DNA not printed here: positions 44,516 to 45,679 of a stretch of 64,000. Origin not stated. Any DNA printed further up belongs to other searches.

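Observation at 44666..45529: Minimal H-cluster-only [FeFe]-hydrogenase-like protein with Cys-to-Pro change at the proton-transfer cysteine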

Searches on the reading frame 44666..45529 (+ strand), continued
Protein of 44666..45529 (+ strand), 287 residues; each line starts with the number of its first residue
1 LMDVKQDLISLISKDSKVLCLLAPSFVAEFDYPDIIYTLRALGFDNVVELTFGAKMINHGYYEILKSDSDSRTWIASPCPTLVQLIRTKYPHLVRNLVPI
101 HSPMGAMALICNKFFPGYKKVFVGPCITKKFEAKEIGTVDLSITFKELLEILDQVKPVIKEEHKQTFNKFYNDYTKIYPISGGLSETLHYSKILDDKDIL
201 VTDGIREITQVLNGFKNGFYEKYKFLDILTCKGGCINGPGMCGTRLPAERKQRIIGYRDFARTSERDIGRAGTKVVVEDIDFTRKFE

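Call 57: find_homologous_proteins(query=A3, max_evalue=1e-10)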
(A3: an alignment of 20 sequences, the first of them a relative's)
Query A3 (20 sequences) (298 aa, profile of the alignment): 1170 proteins with E <= 1e-10 among 8000 candidates; the best 120 are listed.
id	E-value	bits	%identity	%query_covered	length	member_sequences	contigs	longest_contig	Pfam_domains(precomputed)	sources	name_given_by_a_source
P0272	9.1e-115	401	48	91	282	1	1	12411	PF02906.20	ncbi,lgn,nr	ncbi:hypothetical protein K8R47_04125 [archaeon]|nr:hypothetical protein [archaeon]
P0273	9.5e-113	394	66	90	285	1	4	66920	PF02906.20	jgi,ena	jgi:iron only hydrogenase large subunit-like protein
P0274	2.4e-112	393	68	93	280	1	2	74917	PF02906.20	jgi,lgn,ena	jgi:iron only hydrogenase large subunit-like protein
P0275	3.1e-112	392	68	93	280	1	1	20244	PF02906.20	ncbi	-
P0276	5.6e-112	392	66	93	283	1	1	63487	PF02906.20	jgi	-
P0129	8.3e-112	391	46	92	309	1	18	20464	PF02906.20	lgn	-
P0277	9.4e-112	391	67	90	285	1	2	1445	PF02906.20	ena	-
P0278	1.3e-111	390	71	93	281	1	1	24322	PF02906.20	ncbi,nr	ncbi:hypothetical protein GOV13_05060 [Candidatus Pacearchaeota archaeon]|nr:hypothetical protein [C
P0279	1.5e-111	390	66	89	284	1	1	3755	PF02906.20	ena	-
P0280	2.1e-111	390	64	94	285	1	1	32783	PF02906.20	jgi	jgi:iron only hydrogenase large subunit-like protein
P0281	3.8e-111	389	62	87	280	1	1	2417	PF02906.20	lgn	-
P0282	4.3e-111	389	75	93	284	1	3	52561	PF02906.20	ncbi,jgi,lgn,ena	-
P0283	6.2e-111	388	71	92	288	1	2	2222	PF02906.20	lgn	-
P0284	9.9e-111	387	72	93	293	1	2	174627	PF02906.20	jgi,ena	jgi:iron only hydrogenase large subunit-like protein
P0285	1.0e-110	387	67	93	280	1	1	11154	PF02906.20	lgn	-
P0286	1.9e-110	387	100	100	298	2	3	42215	PF02906.20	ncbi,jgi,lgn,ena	-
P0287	2.0e-110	387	74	93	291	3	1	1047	PF02906.20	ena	-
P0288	2.0e-110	386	73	93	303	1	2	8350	PF02906.20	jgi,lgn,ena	-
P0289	2.2e-110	386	67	92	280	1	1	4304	PF02906.20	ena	-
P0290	4.7e-110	385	73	94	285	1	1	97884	PF02906.20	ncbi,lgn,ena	-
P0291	8.4e-110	384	73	94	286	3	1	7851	PF02906.20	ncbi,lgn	ncbi:MAG: [Fe-Fe] hydrogenase large subunit C-terminal domain-containing protein [archaeon]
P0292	8.5e-110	384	63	94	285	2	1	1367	PF02906.20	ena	-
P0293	1.0e-109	384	66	94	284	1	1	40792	PF02906.20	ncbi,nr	ncbi:hypothetical protein K8R33_01045 [archaeon]|nr:hypothetical protein [archaeon]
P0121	1.1e-109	384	38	93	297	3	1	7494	PF02906.20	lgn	-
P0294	1.1e-109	384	64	87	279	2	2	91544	PF02906.20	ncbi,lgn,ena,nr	ncbi:hypothetical protein A3K82_00950 [Candidatus Pacearchaeota archaeon RBG_19FT_COMBO_34_9]|nr:MAG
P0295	1.2e-109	384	65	87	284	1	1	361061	PF02906.20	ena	-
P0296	1.6e-109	384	71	93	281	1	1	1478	PF02906.20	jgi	-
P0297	1.7e-109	383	73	94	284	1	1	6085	PF02906.20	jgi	-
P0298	2.3e-109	383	67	94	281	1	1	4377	PF02906.20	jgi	jgi:iron only hydrogenase large subunit-like protein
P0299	2.4e-109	383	63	87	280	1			PF02906.20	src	-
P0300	2.6e-109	383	66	88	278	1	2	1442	PF02906.20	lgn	-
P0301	2.6e-109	383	71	94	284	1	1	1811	PF02906.20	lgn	-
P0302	2.7e-109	383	73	93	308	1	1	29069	PF02906.20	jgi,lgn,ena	-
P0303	4.2e-109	382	64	93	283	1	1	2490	PF02906.20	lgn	-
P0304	6.3e-109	382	65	92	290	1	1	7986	PF02906.20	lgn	-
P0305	6.3e-109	382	62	88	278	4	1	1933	PF02906.20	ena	-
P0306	7.4e-109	381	73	93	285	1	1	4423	PF02906.20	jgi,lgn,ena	-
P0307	9.9e-109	381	66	93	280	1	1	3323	PF02906.20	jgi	jgi:iron only hydrogenase large subunit-like protein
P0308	1.0e-108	381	71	93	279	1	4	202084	PF02906.20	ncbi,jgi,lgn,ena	-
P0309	1.1e-108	381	66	92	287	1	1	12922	PF02906.20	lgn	-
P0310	1.2e-108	381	67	94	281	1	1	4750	PF02906.20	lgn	-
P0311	1.2e-108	381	62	88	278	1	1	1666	PF02906.20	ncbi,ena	ncbi:MAG: [Fe-Fe] hydrogenase large subunit C-terminal domain-containing protein [Nanoarchaeota arch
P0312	1.3e-108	381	72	93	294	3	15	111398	PF02906.20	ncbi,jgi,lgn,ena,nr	ncbi:hypothetical protein HOD75_01880 [archaeon]|nr:hypothetical protein [archaeon] MBT4241627.1 hyp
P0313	2.0e-108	380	60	87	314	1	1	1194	PF02906.20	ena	-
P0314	2.1e-108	380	64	92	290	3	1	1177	PF02906.20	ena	-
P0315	2.9e-108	379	62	87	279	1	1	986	PF02906.20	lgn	-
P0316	3.2e-108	379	67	94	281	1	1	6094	PF02906.20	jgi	jgi:iron only hydrogenase large subunit-like protein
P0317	4.0e-108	379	61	87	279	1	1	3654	PF02906.20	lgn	-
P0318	4.3e-108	379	61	87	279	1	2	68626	PF02906.20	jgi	-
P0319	4.8e-108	379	65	93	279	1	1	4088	PF02906.20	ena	-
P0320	5.2e-108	379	70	92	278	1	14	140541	PF02906.20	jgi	jgi:iron only hydrogenase large subunit-like protein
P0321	5.4e-108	378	65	90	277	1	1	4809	PF02906.20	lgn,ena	-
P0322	5.8e-108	378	66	93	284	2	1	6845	PF02906.20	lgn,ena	-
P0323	6.1e-108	378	65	93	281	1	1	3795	PF02906.20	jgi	-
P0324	6.4e-108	378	65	87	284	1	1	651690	PF02906.20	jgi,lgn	jgi:iron only hydrogenase large subunit-like protein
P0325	6.8e-108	378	63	87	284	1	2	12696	PF02906.20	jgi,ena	-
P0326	7.8e-108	378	68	93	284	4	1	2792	PF02906.20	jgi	jgi:iron only hydrogenase large subunit-like protein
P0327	8.5e-108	378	63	88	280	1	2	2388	PF02906.20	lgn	-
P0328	1.0e-107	378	64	87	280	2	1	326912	PF02906.20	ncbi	-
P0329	1.0e-107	378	62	87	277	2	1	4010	PF02906.20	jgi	jgi:iron only hydrogenase large subunit-like protein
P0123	1.1e-107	378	51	94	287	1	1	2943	PF02906.20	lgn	-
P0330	1.1e-107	378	64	87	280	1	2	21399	PF02906.20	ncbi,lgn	-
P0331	1.3e-107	377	62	88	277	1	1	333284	PF02906.20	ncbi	-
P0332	1.5e-107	377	62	87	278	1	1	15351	PF02906.20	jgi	jgi:iron only hydrogenase large subunit-like protein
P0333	1.6e-107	377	64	87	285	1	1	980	PF02906.20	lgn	-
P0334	2.0e-107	377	69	93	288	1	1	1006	PF02906.20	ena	-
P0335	2.1e-107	377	64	88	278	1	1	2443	PF02906.20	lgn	-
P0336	2.1e-107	377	65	88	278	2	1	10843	PF02906.20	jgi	jgi:iron only hydrogenase large subunit-like protein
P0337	2.4e-107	376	63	87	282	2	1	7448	PF02906.20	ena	-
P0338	2.8e-107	376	70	92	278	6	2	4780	PF02906.20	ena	-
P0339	2.8e-107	376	64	87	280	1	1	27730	PF02906.20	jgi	jgi:iron only hydrogenase large subunit-like protein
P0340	3.0e-107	376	63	87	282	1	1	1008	PF02906.20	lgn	-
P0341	3.1e-107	376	68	92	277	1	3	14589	PF02906.20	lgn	-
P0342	3.2e-107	376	66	88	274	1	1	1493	PF02906.20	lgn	-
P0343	3.2e-107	376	64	91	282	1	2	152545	PF02906.20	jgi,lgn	jgi:iron only hydrogenase large subunit-like protein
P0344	3.3e-107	376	68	93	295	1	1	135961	PF02906.20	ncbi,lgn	-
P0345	3.5e-107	376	60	87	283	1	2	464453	PF02906.20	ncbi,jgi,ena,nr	ncbi:hypothetical protein M0R19_00445 [Candidatus Pacearchaeota archaeon]|jgi:iron only hydrogenase 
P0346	3.7e-107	376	62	85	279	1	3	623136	PF02906.20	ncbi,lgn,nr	ncbi:MAG: [Fe-Fe] hydrogenase large subunit C-terminal domain-containing protein [Candidatus Nanoarc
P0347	3.8e-107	376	58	92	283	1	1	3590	PF02906.20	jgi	jgi:iron only hydrogenase large subunit-like protein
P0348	4.0e-107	376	73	93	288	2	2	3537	PF02906.20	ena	-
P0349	4.1e-107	376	60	87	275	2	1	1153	PF02906.20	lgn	-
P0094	4.3e-107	376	44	92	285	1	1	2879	PF02906.20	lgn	-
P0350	4.5e-107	375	76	93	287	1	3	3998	PF02906.20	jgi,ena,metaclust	metaclust:\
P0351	4.6e-107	375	63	93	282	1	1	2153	PF02906.20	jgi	jgi:iron only hydrogenase large subunit-like protein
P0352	4.6e-107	375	63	87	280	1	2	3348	PF02906.20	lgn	-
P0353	4.9e-107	375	70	93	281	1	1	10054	PF02906.20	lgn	-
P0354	5.1e-107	375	64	93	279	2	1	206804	PF02906.20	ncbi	ncbi:MAG: [Fe-Fe] hydrogenase large subunit C-terminal domain-containing protein [Candidatus Pacearc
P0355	5.9e-107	375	66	93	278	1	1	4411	PF02906.20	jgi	jgi:iron only hydrogenase large subunit-like protein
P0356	6.6e-107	375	66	92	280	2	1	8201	PF02906.20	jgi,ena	jgi:iron only hydrogenase large subunit-like protein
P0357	7.0e-107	375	63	92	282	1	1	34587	PF02906.20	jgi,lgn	jgi:iron only hydrogenase large subunit-like protein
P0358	7.1e-107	375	59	87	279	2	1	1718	PF02906.20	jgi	jgi:iron only hydrogenase large subunit-like protein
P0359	7.9e-107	375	62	93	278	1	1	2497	PF02906.20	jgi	jgi:iron only hydrogenase large subunit-like protein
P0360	1.0e-106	374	59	93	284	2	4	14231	PF02906.20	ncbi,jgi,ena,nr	ncbi:MAG TPA: [Fe-Fe] hydrogenase large subunit C-terminal domain-containing protein [Candidatus Nan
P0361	1.0e-106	374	63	87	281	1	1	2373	PF02906.20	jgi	jgi:iron only hydrogenase large subunit-like protein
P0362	1.1e-106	374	65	88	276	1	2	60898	PF02906.20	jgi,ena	-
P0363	1.2e-106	374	60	92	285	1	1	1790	PF02906.20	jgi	-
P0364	1.3e-106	374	67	93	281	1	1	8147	PF02906.20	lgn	-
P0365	1.3e-106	374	63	88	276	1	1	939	PF02906.20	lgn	-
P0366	1.4e-106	374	63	94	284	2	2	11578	PF02906.20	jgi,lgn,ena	-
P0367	1.6e-106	374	61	87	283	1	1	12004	PF02906.20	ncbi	-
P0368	1.8e-106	374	62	88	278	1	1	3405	PF02906.20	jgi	jgi:iron only hydrogenase large subunit-like protein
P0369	1.9e-106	373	63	92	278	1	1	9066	PF02906.20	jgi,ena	-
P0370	1.9e-106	373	38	93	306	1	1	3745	PF02906.20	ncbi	-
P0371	2.1e-106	373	57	88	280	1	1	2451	PF02906.20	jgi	jgi:iron only hydrogenase large subunit-like protein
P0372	2.1e-106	373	65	87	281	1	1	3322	PF02906.20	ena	-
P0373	2.2e-106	373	60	88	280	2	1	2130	PF02906.20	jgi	-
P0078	2.3e-106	373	45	91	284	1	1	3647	PF02906.20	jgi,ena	-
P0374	2.3e-106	373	64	87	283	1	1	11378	PF02906.20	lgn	-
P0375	2.3e-106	373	58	92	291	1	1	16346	PF02906.20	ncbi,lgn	-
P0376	2.4e-106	373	63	88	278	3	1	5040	PF02906.20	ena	-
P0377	2.4e-106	373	66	87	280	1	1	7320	PF02906.20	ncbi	-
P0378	2.5e-106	373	62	92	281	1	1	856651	PF02906.20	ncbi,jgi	ncbi:MAG: [Fe-Fe] hydrogenase large subunit C-terminal domain-containing protein [Candidatus Pacearc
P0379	2.6e-106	373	64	87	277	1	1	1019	PF02906.20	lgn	-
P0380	2.8e-106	373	62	93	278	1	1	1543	PF02906.20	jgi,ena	-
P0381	2.8e-106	373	63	87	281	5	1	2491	PF02906.20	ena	-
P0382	2.8e-106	373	64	87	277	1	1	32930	PF02906.20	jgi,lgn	jgi:iron only hydrogenase large subunit-like protein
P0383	3.0e-106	373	61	87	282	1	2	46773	PF02906.20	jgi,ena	jgi:iron only hydrogenase large subunit-like protein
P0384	3.0e-106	373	60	88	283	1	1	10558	PF02906.20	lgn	-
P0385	3.1e-106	373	65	87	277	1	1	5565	PF02906.20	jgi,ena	-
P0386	3.1e-106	373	45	89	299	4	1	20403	PF02906.20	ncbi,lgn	-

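Call 77: search_protein_families(library=ncbifam, proteins=[L009:8995-9987:+, L003:1-998:-, L018:16383-19073:-], max_evalue=0.01)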
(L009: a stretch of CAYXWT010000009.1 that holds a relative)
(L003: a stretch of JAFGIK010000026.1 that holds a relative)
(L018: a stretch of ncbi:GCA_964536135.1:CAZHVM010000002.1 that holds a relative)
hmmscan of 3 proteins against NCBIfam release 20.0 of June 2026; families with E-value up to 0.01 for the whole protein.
L009:8995-9987:+ (330 aa): 17 families
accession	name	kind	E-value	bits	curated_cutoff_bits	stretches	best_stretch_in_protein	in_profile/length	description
TIGR03972.1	rSAM_TYW1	equivalog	3.9e-107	357.8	317.95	1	11-313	3-297/297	4-demethylwyosine synthase TYW1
NF038283.1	viperin_w_prok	equivalog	2.3e-06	27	180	1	65-248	11-176/281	viperin family antiviral radical SAM protein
NF045702.1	rSAM_GDGT_ether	equivalog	3e-06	26.1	450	1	122-247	128-250/486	tetraether lipid synthase Tes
TIGR04317.1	W_rSAM_matur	equivalog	1.2e-05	24.6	380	1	120-269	40-190/349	tungsten cofactor oxidoreductase radical SAM maturase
TIGR04321.1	spiroSPASM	subfamily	1.5e-05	23.9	250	1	126-255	279-410/510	spiro-SPASM protein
TIGR02666.1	moaA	equivalog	8.9e-05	21.6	284.05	1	137-296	68-225/336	GTP 3',8-cyclase MoaA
TIGR02493.1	PFLA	equivalog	0.00012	21.5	231.75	1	136-273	73-207/235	pyruvate formate-lyase-activating protein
NF048010.1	SfplDhtActHpsHDes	equivalog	0.00013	20.9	430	1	135-284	137-284/298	(2S)-3-sulfopropanediol dehydratase activating enzyme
TIGR04100.1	rSAM_pair_X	hypoth_equivalog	0.00018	21.1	262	1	137-233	71-169/197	TIGR04100 family radical SAM protein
NF038332.1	rSAM_rare_HxsC4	exception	0.00022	20.5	500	1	119-222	52-153/335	radical SAM protein HxsC4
TIGR04038.1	tatD_link_rSAM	subfamily_domain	0.00023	21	129.7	0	137-224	68-158/192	TatD family nuclease-associated radical SAM protein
TIGR02495.1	NrdG2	equivalog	0.00026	20.4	131.15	1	117-251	52-181/193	anaerobic ribonucleoside-triphosphate reductase activating protein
TIGR02668.1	moaA_archaeal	equivalog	0.00036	19.6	325.25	1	136-287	64-209/303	GTP 3',8-cyclase MoaA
NF033719.1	ind_deCO2_activ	equivalog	0.0027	17.1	425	1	133-272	133-267/302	indoleacetate decarboxylase activase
TIGR04055.1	rSAM_NirJ2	equivalog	0.0046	16.5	500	1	117-244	33-158/326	putative heme d1 biosynthesis radical SAM protein NirJ2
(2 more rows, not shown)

L003:1-998:- (332 aa): 21 families
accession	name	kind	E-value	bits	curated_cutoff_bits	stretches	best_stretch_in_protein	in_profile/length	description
TIGR04337.1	AmmeMemoSam_rS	hypoth_equivalog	2.6e-90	302.8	220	1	28-330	1-287/349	AmmeMemoRadiSam system radical SAM enzyme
TIGR04041.1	activase_YjjW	hypoth_equivalog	9.2e-17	61.3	250.2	1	151-294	95-240/276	YjjW family glycine radical enzyme activase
TIGR02494.1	PFLE_PFLC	subfamily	2.2e-16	60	174.35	1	172-302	133-268/293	glycyl-radical enzyme activating protein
TIGR02493.1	PFLA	equivalog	3.4e-15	56.1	231.75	1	104-281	23-186/235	pyruvate formate-lyase-activating protein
NF048010.1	SfplDhtActHpsHDes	equivalog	4.9e-14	51.8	430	1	171-296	140-271/298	(2S)-3-sulfopropanediol dehydratase activating enzyme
TIGR04395.1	cutC_activ_rSAM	equivalog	7e-11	41.9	360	1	171-280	138-247/309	choline TMA-lyase-activating enzyme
TIGR04003.1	rSAM_BssD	equivalog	1.1e-10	41.3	496.45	1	171-284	136-250/314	[benzylsuccinate synthase]-activating enzyme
NF043069.1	T4HPD_activ_SAM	equivalog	1.9e-10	40.6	425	1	168-283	129-244/299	trans-4-hydroxy-L-proline dehydratase activase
TIGR02495.1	NrdG2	equivalog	7.8e-10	38.4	131.15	2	94-128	14-48/193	anaerobic ribonucleoside-triphosphate reductase activating protein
NF033717.2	HPDL_rSAM_activ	equivalog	2.4e-09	36.9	420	1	166-283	134-253/311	4-hydroxyphenylacetate decarboxylase activase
NF033719.1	ind_deCO2_activ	equivalog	8.1e-09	35.2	425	1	169-282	136-249/302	indoleacetate decarboxylase activase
NF038283.1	viperin_w_prok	equivalog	1.9e-08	33.8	180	1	106-231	12-124/281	viperin family antiviral radical SAM protein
NF048008.1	SfplDhtActHpfHKleb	equivalog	2.6e-08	33.5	500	1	170-280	134-244/308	(2S)-3-sulfopropanediol dehydratase activating enzyme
NF008356.0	PRK11145.1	equivalog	2.7e-08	33.4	375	1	105-281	29-191/246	pyruvate formate lyase 1-activating protein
NF007483.0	PRK10076.1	equivalog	3.9e-06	26.2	326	1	175-302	130-260/292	[formate-C-acetyltransferase]-activating enzyme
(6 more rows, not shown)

L018:16383-19073:- (896 aa): 0 families

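Call 81: find_homologous_proteins(query=A4, max_evalue=0.001)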
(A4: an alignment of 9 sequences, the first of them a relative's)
Query A4 (9 sequences) (172 aa, profile of the alignment): 61 proteins with E <= 0.001 among 8000 candidates.
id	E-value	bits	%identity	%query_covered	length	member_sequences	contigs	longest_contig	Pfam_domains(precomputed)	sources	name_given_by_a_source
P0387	9.8e-62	226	100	100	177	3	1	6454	-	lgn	-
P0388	1.9e-58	215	78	99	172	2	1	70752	-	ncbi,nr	ncbi:hypothetical protein K8R20_02475 [bacterium]|nr:hypothetical protein [bacterium]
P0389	7.6e-58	213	35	93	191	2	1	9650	-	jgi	-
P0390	4.3e-57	211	80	98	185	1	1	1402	-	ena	-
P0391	7.5e-57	210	67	100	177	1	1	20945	-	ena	-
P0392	1.7e-55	206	59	88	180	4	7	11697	-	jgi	jgi:hypothetical protein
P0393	3.0e-55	205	75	98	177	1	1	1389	-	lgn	-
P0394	3.0e-55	205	57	93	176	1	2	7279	-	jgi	jgi:hypothetical protein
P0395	3.6e-55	205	59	88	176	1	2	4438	-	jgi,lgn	-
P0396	1.4e-54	203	58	95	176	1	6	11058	-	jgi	jgi:hypothetical protein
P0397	2.3e-54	202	32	90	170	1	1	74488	-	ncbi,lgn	-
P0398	3.2e-54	201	56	91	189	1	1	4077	-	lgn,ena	-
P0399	1.0e-53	200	32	90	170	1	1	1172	-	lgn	-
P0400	1.0e-53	200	60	95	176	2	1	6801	-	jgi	jgi:hypothetical protein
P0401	2.9e-53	198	31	91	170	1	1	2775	-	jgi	-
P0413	4.0e-52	195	32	88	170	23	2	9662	-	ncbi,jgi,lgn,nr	ncbi:MAG TPA: hypothetical protein PLR67_02280 [Candidatus Dojkabacteria bacterium]|nr:hypothetical 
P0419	1.8e-51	193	31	88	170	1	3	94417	-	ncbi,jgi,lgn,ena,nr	ncbi:MAG TPA: hypothetical protein PKI16_00120 [Candidatus Dojkabacteria bacterium]|nr:hypothetical 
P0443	1.7e-32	131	40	90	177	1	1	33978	-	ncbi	ncbi:MAG: hypothetical protein V1808_03720 [Candidatus Daviesbacteria bacterium]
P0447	2.4e-9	55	28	76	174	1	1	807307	-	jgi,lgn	jgi:hypothetical protein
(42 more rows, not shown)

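Call 84: find_encoding_contigs(protein=P0443, flank=6000, max_places=1)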
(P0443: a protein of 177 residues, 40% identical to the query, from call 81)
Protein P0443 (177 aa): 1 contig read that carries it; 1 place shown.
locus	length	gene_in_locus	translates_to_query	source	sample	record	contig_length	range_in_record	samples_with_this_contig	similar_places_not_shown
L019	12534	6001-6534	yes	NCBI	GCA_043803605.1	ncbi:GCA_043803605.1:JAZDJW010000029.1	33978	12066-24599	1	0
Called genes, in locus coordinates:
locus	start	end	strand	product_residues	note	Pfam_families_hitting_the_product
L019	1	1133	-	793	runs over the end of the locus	PF09586:YfhO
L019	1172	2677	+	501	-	PF13231:PMT_2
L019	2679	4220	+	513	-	-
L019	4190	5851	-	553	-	PF10131:PTPS_related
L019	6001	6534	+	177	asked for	-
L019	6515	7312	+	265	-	PF02906:Fe_hyd_lg_C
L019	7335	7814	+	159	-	PF00293:NUDIX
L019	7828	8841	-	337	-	PF01073:3Beta_HSD, PF01370:Epimerase, PF02719:Polysacc_synt_2, PF04321:RmlD_sub_bind, PF05368:NmrA (weak), PF16363:GDP_Man_Dehyd, PF07993:NAD_binding_4 (weak)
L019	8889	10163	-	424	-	PF02403:Seryl_tRNA_N, PF00587:tRNA-synt_2b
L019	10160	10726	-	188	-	-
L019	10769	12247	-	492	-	PF01336:tRNA_anti-codon, PF00152:tRNA-synt_2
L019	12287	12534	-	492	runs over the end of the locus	-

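Call 85: find_encoding_contigs(protein=P0419, flank=10000, max_places=1)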
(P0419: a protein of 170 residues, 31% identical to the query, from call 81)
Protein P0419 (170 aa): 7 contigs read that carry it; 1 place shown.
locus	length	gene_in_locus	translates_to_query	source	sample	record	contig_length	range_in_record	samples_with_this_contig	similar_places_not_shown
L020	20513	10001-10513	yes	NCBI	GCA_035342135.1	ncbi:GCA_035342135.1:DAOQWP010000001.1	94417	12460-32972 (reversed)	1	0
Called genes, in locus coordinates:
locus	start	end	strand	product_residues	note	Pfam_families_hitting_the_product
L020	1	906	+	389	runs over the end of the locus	-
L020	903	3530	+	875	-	-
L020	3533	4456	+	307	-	-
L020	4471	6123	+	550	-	PF01558:POR, PF01855:POR_N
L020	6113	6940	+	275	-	PF02775:TPP_enzyme_C, PF12367:PFO_beta_C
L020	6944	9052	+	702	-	PF02629:CoA_binding, PF13380:CoA_binding_2, PF13607:Succ_CoA_lig, PF19045:Ligase_CoA_2 (weak), PF13549:ATP-grasp_5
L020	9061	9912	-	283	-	PF02906:Fe_hyd_lg_C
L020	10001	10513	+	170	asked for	-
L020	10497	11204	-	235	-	PF08713:DNA_alkylation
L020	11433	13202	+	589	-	PF13522:GATase_6, PF13537:GATase_7, PF01380:SIS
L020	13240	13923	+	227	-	-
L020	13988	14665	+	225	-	-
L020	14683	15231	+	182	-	PF01551:Peptidase_M23 (weak)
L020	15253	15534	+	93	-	-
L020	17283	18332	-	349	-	PF00589:Phage_integrase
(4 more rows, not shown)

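Call 86: find_encoding_contigs(protein=P0447, flank=6000, max_places=1)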
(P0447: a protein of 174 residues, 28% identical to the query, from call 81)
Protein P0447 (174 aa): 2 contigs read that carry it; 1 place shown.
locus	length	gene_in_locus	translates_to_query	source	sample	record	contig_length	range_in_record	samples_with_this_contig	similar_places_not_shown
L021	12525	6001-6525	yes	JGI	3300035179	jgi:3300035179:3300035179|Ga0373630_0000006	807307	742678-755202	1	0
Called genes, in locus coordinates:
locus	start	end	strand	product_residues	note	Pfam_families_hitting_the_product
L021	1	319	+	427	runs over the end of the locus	PF01541:GIY-YIG, PF27096:UvrC_M, PF02151:UVR, PF08459:UvrC_RNaseH_dom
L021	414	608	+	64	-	-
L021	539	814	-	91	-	-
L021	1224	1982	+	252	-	PF00121:TIM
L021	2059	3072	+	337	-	PF00044:Gp_dh_N, PF02800:Gp_dh_C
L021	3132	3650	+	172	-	PF13098:Thioredoxin_2 (faint)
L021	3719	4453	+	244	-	PF01512:Complex1_51K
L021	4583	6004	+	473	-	PF13484:Fer4_16 (faint), PF12797:Fer4_2 (faint), PF12838:Fer4_7, PF13237:Fer4_10 (faint), PF00037:Fer4 (weak), PF12837:Fer4_6 (weak), PF02906:Fe_hyd_lg_C, PF02256:Fe_hyd_SSU, +1 more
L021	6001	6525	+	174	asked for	-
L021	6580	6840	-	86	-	PF12797:Fer4_2 (weak), PF12837:Fer4_6 (weak), PF00037:Fer4 (weak), PF13370:Fer4_13, PF13459:Fer4_15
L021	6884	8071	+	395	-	PF00162:PGK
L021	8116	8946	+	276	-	PF01116:F_bP_aldolase, PF02581:TMP-TENI (faint)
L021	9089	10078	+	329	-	PF00294:PfkB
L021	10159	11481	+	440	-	PF05697:Trigger_N, PF00254:FKBP_C, PF05698:Trigger_C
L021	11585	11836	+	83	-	PF01022:HTH_5 (weak)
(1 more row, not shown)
